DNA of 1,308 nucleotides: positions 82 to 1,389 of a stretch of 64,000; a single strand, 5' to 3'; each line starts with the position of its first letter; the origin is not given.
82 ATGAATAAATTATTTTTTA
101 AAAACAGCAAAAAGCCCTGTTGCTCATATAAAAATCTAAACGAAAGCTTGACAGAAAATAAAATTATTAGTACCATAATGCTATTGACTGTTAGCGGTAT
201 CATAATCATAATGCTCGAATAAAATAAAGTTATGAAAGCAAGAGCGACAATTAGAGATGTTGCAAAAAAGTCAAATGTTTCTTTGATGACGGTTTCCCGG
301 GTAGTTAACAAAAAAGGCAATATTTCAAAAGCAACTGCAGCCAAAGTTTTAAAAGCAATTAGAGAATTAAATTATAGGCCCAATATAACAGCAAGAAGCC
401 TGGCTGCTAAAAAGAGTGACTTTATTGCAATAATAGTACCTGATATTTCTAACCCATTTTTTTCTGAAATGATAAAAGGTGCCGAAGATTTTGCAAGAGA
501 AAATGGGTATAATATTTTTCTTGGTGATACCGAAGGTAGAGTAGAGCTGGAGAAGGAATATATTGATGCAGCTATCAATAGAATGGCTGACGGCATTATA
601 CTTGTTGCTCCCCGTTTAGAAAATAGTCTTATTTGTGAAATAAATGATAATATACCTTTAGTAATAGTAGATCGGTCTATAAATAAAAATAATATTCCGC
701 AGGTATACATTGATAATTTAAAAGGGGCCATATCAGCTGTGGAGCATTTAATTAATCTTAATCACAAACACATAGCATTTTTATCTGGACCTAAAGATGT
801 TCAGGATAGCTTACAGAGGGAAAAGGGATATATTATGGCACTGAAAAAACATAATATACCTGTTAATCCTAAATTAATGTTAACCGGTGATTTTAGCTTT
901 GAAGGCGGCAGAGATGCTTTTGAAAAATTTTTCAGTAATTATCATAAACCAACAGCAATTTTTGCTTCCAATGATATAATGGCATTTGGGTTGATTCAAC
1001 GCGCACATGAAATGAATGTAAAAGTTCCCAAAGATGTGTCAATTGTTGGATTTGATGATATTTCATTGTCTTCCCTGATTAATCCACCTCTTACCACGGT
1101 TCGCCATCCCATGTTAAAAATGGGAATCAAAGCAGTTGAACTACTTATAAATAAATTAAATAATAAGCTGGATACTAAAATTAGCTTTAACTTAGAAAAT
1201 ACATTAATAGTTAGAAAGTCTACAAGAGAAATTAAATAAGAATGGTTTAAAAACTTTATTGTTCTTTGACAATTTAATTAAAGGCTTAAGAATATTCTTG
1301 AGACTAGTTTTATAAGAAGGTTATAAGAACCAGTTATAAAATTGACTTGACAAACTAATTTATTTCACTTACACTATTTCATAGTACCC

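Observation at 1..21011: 21-kb carbohydrate island combining rare-sugar isomerase/epimerase genes with 3-keto-sugar-type oxidoreductase/TIM-barrel pairs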

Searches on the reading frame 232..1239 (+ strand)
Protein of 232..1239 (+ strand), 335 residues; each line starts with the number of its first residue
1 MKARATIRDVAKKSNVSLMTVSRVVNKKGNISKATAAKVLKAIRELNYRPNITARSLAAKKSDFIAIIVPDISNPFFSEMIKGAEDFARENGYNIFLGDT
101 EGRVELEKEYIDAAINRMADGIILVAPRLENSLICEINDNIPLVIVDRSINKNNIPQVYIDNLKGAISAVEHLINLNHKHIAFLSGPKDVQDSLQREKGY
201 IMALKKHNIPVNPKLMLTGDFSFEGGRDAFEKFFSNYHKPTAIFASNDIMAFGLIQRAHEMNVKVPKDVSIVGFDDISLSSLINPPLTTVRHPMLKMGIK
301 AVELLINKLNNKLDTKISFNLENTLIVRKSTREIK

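Call 4: search_protein_families(library=pfam, proteins=[window:232-1239:+])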
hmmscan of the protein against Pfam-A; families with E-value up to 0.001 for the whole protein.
window:232-1239:+ (335 aa): 5 families
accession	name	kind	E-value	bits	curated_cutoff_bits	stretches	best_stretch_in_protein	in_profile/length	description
PF13377.12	Peripla_BP_3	-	4e-37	128.3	26.5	1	170-331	1-167/167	Periplasmic binding protein-like domain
PF00532.27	Peripla_BP_1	-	3.2e-34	119.1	22.2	1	64-312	3-264/281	Periplasmic binding proteins and sugar binding domain of LacI family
PF13407.12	Peripla_BP_4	-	3.5e-23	82.9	35.1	1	65-276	1-218/258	Periplasmic binding protein domain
PF00356.27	LacI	-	6.6e-19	67.9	27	1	6-51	1-46/46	Bacterial regulatory proteins, lacI family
PF01381.28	HTH_3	-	0.00035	21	23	1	6-43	11-48/55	Helix-turn-helix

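Call 6: search_protein_families(library=ncbifam, proteins=[window:232-1239:+], max_evalue=0.00001)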
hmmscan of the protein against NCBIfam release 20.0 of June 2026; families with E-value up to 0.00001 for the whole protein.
window:232-1239:+ (335 aa): 20 families
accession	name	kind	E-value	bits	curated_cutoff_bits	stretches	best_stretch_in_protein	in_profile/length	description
NF008269.0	PRK11041.1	equivalog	2.8e-87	292.9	436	1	3-334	8-340/342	DNA-binding transcriptional regulator CytR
NF047341.1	lactose_RbsR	equivalog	1e-83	281.5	382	1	4-333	2-330/331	ribose utilization transcriptional repressor RbsR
NF007979.0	PRK10703.1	equivalog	4.9e-73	246.2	501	1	5-333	2-333/341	HTH-type transcriptional repressor PurR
TIGR01481.1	ccpA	equivalog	3.1e-70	237.2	442.35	1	5-332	3-330/330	catabolite control protein A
NF007743.0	PRK10423.1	equivalog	1.7e-69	234.5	531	1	5-330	2-329/330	ribose operon transcriptional repressor RbsR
NF007706.0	PRK10401.1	equivalog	1e-67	228.9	555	1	6-331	3-329/346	HTH-type transcriptional regulator GalS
NF008002.0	PRK10727.1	equivalog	2e-63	214.6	557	1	5-331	2-329/341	HTH-type transcriptional regulator GalR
NF007075.0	PRK09526.1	subfamily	1.7e-62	211.4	340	1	4-333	5-333/358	LacI family DNA-binding transcriptional regulator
NF052440.1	TransRegGNTRPSEAE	equivalog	7.2e-59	199.5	400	1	3-331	4-333/333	HTH-type transcriptional regulator GntR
NF007449.0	PRK10014.1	subfamily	1.6e-49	168.8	310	1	3-328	5-341/342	Mal regulon transcriptional regulator MalI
NF051853.1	TransRegUriRCory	equivalog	2.6e-49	168.1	550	1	5-333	1-326/327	transcriptional regulator UriR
TIGR02417.1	fruct_sucro_rep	subfamily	8.1e-44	150.2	389.55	1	6-324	1-322/327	D-fructose-responsive transcription factor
NF047913.1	TransRegIdnR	equivalog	1.3e-43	149.5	500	1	3-322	4-322/331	DNA-binding transcriptional regulator IdnR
NF008452.0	PRK11303.1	equivalog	6.5e-42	143.9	385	1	7-319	3-318/332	catabolite repressor/activator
NF011563.0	PRK14987.1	equivalog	2.2e-34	119.2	433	1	2-312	3-312/331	gluconate operon transcriptional repressor GntR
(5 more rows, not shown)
